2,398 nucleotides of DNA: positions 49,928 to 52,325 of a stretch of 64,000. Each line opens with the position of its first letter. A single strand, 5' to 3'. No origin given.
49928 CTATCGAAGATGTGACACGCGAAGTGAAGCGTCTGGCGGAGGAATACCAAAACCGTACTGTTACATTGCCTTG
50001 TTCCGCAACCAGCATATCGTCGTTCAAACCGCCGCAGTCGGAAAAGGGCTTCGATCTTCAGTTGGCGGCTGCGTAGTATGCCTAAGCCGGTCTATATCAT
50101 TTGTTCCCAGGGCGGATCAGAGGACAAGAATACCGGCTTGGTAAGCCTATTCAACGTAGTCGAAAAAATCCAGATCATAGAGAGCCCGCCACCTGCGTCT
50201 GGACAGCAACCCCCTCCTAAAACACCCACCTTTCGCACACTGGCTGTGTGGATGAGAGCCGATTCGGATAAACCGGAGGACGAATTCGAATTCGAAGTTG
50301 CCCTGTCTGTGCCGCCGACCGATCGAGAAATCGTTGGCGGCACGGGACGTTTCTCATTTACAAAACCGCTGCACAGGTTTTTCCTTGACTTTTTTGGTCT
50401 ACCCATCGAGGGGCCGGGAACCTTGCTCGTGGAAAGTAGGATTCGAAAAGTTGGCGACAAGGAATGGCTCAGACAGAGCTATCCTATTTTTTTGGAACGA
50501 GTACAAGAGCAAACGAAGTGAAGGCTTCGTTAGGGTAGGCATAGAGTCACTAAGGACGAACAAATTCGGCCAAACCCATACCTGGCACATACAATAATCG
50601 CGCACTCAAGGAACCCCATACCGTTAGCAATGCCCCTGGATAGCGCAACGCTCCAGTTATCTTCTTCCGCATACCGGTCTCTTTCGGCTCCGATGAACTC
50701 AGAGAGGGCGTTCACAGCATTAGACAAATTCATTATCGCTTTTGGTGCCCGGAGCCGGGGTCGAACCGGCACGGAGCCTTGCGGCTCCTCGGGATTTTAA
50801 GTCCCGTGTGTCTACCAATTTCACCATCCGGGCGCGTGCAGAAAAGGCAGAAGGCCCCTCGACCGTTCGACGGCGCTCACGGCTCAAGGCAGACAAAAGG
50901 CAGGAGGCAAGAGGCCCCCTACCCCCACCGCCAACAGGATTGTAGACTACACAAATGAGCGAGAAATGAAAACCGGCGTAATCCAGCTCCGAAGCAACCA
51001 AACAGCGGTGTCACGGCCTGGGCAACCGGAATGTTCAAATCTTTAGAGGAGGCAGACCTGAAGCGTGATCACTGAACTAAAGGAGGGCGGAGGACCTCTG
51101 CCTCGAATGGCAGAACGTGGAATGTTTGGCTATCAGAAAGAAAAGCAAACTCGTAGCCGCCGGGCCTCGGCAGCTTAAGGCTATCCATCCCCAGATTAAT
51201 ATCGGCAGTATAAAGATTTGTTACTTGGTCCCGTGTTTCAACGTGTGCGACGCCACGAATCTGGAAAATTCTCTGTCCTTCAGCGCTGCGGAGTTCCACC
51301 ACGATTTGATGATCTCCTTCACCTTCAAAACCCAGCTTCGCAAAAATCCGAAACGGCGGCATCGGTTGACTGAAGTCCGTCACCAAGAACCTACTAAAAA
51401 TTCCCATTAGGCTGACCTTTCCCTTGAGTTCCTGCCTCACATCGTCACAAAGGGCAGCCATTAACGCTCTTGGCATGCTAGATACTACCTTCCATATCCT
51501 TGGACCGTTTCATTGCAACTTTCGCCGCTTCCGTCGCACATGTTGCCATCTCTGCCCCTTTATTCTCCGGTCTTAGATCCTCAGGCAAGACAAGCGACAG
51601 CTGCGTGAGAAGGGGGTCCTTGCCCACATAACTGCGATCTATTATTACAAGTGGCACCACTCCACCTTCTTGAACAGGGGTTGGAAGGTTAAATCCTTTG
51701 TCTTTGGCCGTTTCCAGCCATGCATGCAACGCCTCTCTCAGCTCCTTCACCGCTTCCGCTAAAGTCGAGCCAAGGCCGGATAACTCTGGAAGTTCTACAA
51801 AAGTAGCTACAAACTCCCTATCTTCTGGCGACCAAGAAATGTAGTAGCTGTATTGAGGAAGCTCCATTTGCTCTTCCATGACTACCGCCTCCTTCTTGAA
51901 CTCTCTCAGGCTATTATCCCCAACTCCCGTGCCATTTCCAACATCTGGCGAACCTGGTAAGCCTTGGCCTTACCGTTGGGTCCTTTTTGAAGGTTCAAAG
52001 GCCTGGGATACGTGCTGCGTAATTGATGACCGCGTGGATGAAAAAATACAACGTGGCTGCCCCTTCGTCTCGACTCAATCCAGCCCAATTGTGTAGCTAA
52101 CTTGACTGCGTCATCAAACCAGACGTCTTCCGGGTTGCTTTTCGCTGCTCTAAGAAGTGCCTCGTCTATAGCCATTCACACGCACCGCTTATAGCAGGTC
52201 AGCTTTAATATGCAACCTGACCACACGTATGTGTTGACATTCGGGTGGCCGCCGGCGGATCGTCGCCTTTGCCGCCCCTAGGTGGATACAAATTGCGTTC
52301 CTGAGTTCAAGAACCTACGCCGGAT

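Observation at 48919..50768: Low-GC mini-island bounded by a direct repeat of the tRNA-Leu(TAA) 3' end, carrying three translationally coupled ORFs of unknown function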

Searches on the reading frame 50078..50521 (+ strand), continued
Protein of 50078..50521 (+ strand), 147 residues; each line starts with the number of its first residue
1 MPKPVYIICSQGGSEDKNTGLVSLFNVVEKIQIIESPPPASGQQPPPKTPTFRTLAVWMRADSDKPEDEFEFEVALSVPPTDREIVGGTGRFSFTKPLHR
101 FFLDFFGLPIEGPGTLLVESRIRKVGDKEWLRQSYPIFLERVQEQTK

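Call 110: fold_search(model_id=the predicted structure, library=viral)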
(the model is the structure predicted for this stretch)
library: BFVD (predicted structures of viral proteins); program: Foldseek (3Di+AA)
matches with E <= 10: 1193; with E <= 0.001: 7
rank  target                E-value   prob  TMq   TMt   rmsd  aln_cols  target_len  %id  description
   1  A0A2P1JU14            8.2e-08  1.00  0.68  0.74   3.3       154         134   14  Uncharacterized protein [Anoxybacillus phage A403]
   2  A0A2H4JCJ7            3.5e-07  1.00  0.57  0.61   4.5       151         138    9  Uncharacterized protein [uncultured Caudovirales phage]
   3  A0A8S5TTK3            2.5e-05  1.00  0.63  0.57   4.2       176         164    9  Uncharacterized protein [Siphoviridae sp. ct5jB2]
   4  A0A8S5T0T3            3.7e-05  1.00  0.57  0.52   5.5       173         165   10  Uncharacterized protein [Siphoviridae sp. ctKFk2]
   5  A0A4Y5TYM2            7.4e-05  1.00  0.61  0.35   4.7       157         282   14  (no name in the UniProt tables at hand)
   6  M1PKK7                1.4e-04  1.00  0.57  0.59   5.4       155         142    7  (no name in the UniProt tables at hand)
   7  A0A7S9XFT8            9.6e-04  1.00  0.54  0.39   8.3       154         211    7  Uncharacterized protein [Virus NIOZ-UU159]
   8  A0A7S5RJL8            1.6e-03  1.00  0.42  0.34   6.6       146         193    6  (no name in the UniProt tables at hand)
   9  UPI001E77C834         1.6e-03  1.00  0.40  0.33   7.6       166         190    9  (no name look-up for this kind of identifier)
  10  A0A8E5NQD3            1.8e-03  1.00  0.41  0.10  10.2       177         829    8  (no name in the UniProt tables at hand)
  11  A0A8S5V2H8            2.5e-03  0.94  0.31  0.25  16.3       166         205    8  Uncharacterized protein [CrAss-like virus sp. ctelJ1]
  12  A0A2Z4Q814            3.3e-03  1.00  0.43  0.42   5.4       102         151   14  (no name in the UniProt tables at hand)
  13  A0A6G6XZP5            4.3e-03  0.99  0.39  0.41   8.7       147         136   11  (no name in the UniProt tables at hand)
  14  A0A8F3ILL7            5.1e-03  1.00  0.42  0.42  15.0       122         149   11  (no name in the UniProt tables at hand)
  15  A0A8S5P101            5.3e-03  1.00  0.40  0.17   7.4       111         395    9  Uncharacterized protein [Siphoviridae sp. ctTBR23]
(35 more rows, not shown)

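Call 115: find_encoding_contigs(protein=P0183, flank=6000, max_places=4)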
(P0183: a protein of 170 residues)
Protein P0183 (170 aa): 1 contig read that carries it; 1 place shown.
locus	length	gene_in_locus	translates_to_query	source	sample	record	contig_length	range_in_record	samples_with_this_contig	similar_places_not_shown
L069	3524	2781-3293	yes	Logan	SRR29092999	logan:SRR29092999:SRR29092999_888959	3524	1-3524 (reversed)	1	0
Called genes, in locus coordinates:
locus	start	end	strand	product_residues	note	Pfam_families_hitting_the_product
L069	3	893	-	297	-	?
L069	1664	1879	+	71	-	-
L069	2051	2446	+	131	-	-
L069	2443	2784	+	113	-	-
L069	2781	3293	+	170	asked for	-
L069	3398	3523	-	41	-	?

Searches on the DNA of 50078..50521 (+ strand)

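Call 57: search_rna_families(sources=[L033, L035, L041, L042, L055, L056, L060, L061, L053, L054, L057, L058], threshold=evalue, max_evalue=1)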
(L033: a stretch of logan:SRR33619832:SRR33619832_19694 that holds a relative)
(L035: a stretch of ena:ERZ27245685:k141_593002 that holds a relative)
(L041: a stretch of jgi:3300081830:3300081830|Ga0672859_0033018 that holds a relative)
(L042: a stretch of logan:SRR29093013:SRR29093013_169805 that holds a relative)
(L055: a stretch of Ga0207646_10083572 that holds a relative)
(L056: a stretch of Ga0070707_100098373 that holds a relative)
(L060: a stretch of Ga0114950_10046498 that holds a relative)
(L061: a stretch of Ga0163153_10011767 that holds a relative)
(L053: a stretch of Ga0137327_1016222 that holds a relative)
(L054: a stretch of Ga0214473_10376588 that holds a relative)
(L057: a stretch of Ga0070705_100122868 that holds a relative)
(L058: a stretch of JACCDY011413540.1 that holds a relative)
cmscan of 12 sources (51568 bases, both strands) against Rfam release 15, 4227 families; matches with E-value up to 1: 0.
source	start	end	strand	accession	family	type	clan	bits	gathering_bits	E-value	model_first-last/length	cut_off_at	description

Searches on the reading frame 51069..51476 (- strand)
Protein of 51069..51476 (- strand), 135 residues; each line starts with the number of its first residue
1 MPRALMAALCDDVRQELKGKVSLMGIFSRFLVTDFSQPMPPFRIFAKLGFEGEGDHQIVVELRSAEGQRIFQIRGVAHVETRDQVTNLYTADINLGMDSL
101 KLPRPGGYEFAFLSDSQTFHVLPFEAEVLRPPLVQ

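Call 6: search_protein_families(library=pfam, proteins=[window:51069-51476:-], max_evalue=1)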
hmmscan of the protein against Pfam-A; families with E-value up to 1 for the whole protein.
window:51069-51476:- (135 aa): 1 family
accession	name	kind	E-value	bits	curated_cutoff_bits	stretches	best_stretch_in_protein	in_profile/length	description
PF22091.2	DUF6941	-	9.1e-17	62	27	1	6-125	2-123/125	Family of unknown function (DUF6941)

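Call 7: search_protein_families(library=phrogs, proteins=[window:51069-51476:-], max_evalue=1)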
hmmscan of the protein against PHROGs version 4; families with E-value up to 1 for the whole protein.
window:51069-51476:- (135 aa): 2 families
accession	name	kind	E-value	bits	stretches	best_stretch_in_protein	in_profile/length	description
phrog_31406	-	unknown function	0.00025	22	1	1-31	1-31/143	-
phrog_5881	-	unknown function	0.42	11.4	0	52-115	52-120/138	-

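Call 9: search_protein_families(library=ncbifam, proteins=[window:51069-51476:-], max_evalue=1)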
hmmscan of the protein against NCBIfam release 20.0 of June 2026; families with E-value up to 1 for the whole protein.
window:51069-51476:- (135 aa): 0 families

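Call 10: search_protein_families(library=padloc, proteins=[window:51069-51476:-], max_evalue=1)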
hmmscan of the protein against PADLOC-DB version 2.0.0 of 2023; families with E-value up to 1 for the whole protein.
window:51069-51476:- (135 aa): 0 families

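Call 92: search_dna_similar(query=window:51069-51476:-, collection=plasmids, mode=protein, max_evalue=0.001, max_rows=25)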
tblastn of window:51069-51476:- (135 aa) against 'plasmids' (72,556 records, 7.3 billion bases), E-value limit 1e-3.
No match.

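Call 107: search_dna_similar(query=window:51069-51476:-, collection=phages, mode=protein, max_evalue=0.01)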
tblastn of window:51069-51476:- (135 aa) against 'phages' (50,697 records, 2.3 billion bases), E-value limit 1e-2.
No match.

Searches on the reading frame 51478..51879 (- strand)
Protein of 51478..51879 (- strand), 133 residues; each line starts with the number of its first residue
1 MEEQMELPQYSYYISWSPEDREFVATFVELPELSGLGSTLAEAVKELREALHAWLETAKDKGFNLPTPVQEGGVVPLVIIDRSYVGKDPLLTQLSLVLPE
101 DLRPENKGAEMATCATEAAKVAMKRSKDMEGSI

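Call 6: search_protein_families(library=pfam, proteins=[window:51478-51879:-], max_evalue=1)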
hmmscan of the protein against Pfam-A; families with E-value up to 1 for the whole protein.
window:51478-51879:- (133 aa): 3 families
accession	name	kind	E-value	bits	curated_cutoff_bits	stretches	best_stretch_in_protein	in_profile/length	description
PF15919.11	HicB_lk_antitox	-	0.00035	21.2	27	1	13-68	4-58/123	HicB_like antitoxin of bacterial toxin-antitoxin system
PF21748.3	UPF0150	-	0.0015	18.8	27.3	1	19-66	17-64/64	UPF0150-like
PF12836.13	HHH_3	-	0.092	13.3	27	1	25-50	11-36/65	Helix-hairpin-helix motif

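Call 7: search_protein_families(library=phrogs, proteins=[window:51478-51879:-], max_evalue=1)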
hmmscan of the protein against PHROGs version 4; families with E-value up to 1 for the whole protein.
window:51478-51879:- (133 aa): 3 families
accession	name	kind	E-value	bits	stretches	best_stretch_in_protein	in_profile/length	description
phrog_497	-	moron, auxiliary metabolic gene and host takeover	2.8e-10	41.1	1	8-71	9-73/342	toxin-antitoxin system HicB-like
phrog_11958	-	unknown function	0.0068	17.6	1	27-70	18-64/84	-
phrog_37441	-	unknown function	0.24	12.2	1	23-49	23-50/52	-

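Call 9: search_protein_families(library=ncbifam, proteins=[window:51478-51879:-], max_evalue=1)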
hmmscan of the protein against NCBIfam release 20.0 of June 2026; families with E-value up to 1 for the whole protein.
window:51478-51879:- (133 aa): 0 families

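Call 10: search_protein_families(library=padloc, proteins=[window:51478-51879:-], max_evalue=1)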
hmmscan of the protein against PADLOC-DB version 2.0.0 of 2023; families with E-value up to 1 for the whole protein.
window:51478-51879:- (133 aa): 0 families

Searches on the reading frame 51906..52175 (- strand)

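Call 6: search_protein_families(library=pfam, proteins=[window:51906-52175:-], max_evalue=1)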
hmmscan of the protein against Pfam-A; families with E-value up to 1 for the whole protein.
window:51906-52175:- (89 aa): 1 family
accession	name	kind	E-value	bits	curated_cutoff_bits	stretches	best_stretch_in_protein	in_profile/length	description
PF07927.17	HicA_toxin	-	5.3e-08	33.3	27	1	21-80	2-54/58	HicA toxin of bacterial toxin-antitoxin,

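Call 7: search_protein_families(library=phrogs, proteins=[window:51906-52175:-], max_evalue=1)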
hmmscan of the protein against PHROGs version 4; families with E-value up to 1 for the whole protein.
window:51906-52175:- (89 aa): 2 families
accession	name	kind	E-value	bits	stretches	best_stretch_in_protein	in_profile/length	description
phrog_353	-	moron, auxiliary metabolic gene and host takeover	5.3e-06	27.4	1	22-59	9-46/73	toxin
phrog_8887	-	moron, auxiliary metabolic gene and host takeover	3.9e-05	24.3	1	12-87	14-83/85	toxin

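Call 9: search_protein_families(library=ncbifam, proteins=[window:51906-52175:-], max_evalue=1)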
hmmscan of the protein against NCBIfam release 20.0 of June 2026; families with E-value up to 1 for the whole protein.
window:51906-52175:- (89 aa): 0 families

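Call 10: search_protein_families(library=padloc, proteins=[window:51906-52175:-], max_evalue=1)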
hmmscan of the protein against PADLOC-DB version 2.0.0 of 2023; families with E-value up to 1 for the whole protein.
window:51906-52175:- (89 aa): 0 families
